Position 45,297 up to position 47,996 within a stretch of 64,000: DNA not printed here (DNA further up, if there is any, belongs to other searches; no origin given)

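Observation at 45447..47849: Histidine kinase combining a periplasmic c-type-heme (CxxCH) domain with a FixL-type heme PAS domain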

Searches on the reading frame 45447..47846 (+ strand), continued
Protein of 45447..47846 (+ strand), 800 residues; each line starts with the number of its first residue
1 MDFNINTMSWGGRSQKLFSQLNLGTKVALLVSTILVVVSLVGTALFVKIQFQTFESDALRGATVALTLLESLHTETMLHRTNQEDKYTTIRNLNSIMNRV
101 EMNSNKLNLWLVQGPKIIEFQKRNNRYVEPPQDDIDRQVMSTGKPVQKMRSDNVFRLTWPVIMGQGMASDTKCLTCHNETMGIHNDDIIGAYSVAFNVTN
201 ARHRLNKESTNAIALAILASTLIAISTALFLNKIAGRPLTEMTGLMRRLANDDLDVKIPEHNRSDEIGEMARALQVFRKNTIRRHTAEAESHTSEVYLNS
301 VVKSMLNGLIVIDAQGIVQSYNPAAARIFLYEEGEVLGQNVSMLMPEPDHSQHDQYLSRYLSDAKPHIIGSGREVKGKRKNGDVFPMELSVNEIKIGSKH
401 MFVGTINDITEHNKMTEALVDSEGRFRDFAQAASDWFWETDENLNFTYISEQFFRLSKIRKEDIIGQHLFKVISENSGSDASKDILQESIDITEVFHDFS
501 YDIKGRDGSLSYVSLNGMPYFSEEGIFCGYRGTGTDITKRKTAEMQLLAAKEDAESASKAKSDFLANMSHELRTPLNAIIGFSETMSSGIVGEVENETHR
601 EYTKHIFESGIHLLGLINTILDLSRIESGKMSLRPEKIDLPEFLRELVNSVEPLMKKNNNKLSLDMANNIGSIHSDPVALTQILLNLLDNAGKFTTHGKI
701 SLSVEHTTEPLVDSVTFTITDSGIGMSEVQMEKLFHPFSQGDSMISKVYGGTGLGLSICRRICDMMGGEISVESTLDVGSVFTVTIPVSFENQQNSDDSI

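Call 17: find_encoding_contigs(protein=P0004, flank=8000, max_places=4)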
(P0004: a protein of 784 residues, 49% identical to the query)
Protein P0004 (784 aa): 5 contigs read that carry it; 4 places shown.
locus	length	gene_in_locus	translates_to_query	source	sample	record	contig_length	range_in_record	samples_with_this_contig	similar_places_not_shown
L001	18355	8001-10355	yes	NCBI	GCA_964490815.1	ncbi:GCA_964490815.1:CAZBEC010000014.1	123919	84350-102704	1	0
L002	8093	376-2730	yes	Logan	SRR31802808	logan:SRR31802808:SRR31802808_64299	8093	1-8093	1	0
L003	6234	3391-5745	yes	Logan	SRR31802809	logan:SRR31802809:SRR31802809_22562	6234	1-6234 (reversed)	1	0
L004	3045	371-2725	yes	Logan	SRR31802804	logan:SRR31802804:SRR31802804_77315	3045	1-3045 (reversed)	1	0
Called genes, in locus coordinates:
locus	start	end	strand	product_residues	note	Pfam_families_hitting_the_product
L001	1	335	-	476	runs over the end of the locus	PF03448:MgtE_N, PF00571:CBS, PF01769:MgtE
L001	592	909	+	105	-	PF00581:Rhodanese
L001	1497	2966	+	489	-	PF00171:Aldedh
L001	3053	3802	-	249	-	-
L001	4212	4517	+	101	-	-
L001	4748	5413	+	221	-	PF21948:LplA-B_cat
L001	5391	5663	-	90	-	PF00708:Acylphosphatase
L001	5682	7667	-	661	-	PF00289:Biotin_carb_N, PF02222:ATP-grasp (weak), PF02786:CPSase_L_D2, PF08443:RimK (faint), PF07478:Dala_Dala_lig_C, PF02785:Biotin_carb_C, PF18140:PCC_BT, PF00364:Biotin_lipoyl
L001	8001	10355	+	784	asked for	PF00672:HAMP, PF00989:PAS, PF13188:PAS_8 (weak), PF13426:PAS_9, PF24820:Diguanyl_cycl_sensor (weak), PF00989:PAS (weak), PF00512:HisKA, PF02518:HATPase_c, +2 more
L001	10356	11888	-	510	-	PF01039:Carboxyl_trans, PF03255:ACCA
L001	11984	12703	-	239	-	PF07542:ATP12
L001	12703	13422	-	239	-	PF00702:Hydrolase, PF12710:HAD, PF13419:HAD_2, PF13242:Hydrolase_like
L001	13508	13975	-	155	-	-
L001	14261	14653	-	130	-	-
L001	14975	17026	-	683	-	PF08447:PAS_3, PF00989:PAS, PF08448:PAS_4, PF13426:PAS_9, PF00989:PAS, PF13426:PAS_9 (weak), PF00512:HisKA, PF02518:HATPase_c, +1 more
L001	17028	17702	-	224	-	PF00072:Response_reg, PF00486:Trans_reg_C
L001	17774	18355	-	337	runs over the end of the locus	PF01479:S4, PF00849:PseudoU_synth_2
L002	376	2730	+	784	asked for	PF00672:HAMP, PF00989:PAS, PF13188:PAS_8 (weak), PF13426:PAS_9, PF24820:Diguanyl_cycl_sensor (weak), PF00989:PAS (weak), PF00512:HisKA, PF02518:HATPase_c, +2 more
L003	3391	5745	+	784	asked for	PF00672:HAMP, PF00989:PAS, PF13188:PAS_8 (weak), PF13426:PAS_9, PF24820:Diguanyl_cycl_sensor (weak), PF00989:PAS (weak), PF00512:HisKA, PF02518:HATPase_c, +2 more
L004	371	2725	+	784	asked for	PF00672:HAMP, PF00989:PAS, PF13188:PAS_8 (weak), PF13426:PAS_9, PF24820:Diguanyl_cycl_sensor (weak), PF00989:PAS (weak), PF00512:HisKA, PF02518:HATPase_c, +2 more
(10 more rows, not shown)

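Call 18: find_encoding_contigs(protein=P0008, flank=8000, max_places=2)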
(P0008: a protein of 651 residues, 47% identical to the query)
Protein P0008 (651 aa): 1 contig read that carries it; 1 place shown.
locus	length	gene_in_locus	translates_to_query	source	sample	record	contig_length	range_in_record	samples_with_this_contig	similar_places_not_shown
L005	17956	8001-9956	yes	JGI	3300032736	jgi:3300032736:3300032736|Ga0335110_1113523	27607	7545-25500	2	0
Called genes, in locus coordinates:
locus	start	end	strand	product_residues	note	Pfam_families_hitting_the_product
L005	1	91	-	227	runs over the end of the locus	PF00106:adh_short, PF08659:KR, PF13561:adh_short_C2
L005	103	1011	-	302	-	PF04389:Peptidase_M28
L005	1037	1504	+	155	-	PF00717:Peptidase_S24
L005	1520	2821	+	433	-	PF00817:IMS, PF11799:IMS_C, PF13438:DUF4113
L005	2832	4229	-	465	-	PF03448:MgtE_N, PF00571:CBS, PF01769:MgtE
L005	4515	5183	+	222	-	PF21948:LplA-B_cat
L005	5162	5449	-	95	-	PF00708:Acylphosphatase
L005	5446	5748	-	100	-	-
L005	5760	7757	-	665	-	PF00289:Biotin_carb_N, PF02222:ATP-grasp, PF02786:CPSase_L_D2, PF07478:Dala_Dala_lig_C, PF08443:RimK (weak), PF02785:Biotin_carb_C, PF18140:PCC_BT, PF00364:Biotin_lipoyl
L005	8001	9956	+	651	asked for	PF00672:HAMP, PF00989:PAS, PF13188:PAS_8 (weak), PF24820:Diguanyl_cycl_sensor (faint), PF08448:PAS_4 (weak), PF13426:PAS_9, PF00512:HisKA, PF02518:HATPase_c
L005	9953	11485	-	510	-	PF01039:Carboxyl_trans, PF03255:ACCA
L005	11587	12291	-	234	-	PF07542:ATP12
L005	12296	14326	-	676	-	PF05170:AsmA, PF13116:YhdP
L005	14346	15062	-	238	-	PF00702:Hydrolase, PF12710:HAD (faint), PF13419:HAD_2, PF13242:Hydrolase_like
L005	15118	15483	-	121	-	-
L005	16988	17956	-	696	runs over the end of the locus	PF08448:PAS_4 (faint), PF08447:PAS_3, PF13188:PAS_8 (faint), PF00989:PAS (weak), PF13426:PAS_9, PF00512:HisKA, PF02518:HATPase_c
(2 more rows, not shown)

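Call 19: find_encoding_contigs(protein=P0005, flank=8000, max_places=2)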
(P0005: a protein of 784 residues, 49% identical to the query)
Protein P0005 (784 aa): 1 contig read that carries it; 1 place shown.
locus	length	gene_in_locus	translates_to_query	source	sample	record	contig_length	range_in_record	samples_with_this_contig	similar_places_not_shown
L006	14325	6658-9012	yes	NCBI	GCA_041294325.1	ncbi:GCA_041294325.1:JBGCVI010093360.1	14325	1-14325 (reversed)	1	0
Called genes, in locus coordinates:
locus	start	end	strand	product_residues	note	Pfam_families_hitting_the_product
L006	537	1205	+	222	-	PF21948:LplA-B_cat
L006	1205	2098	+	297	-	PF00781:DAGK_cat, PF19279:YegS_C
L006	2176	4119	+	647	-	PF00884:Sulfatase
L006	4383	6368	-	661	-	PF00289:Biotin_carb_N, PF02222:ATP-grasp, PF02786:CPSase_L_D2, PF07478:Dala_Dala_lig_C, PF08443:RimK (faint), PF02785:Biotin_carb_C, PF18140:PCC_BT, PF00364:Biotin_lipoyl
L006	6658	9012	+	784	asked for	PF00672:HAMP (weak), PF00989:PAS, PF13188:PAS_8 (weak), PF13426:PAS_9, PF24820:Diguanyl_cycl_sensor (faint), PF08448:PAS_4, PF00512:HisKA, PF02518:HATPase_c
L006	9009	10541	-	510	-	PF01039:Carboxyl_trans, PF03255:ACCA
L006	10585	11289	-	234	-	PF07542:ATP12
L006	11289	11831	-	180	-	PF00702:Hydrolase, PF13419:HAD_2, PF13242:Hydrolase_like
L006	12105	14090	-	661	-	PF08447:PAS_3, PF00989:PAS (weak), PF08448:PAS_4, PF00989:PAS, PF08448:PAS_4, PF13426:PAS_9, PF00512:HisKA, PF02518:HATPase_c, +1 more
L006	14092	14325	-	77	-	?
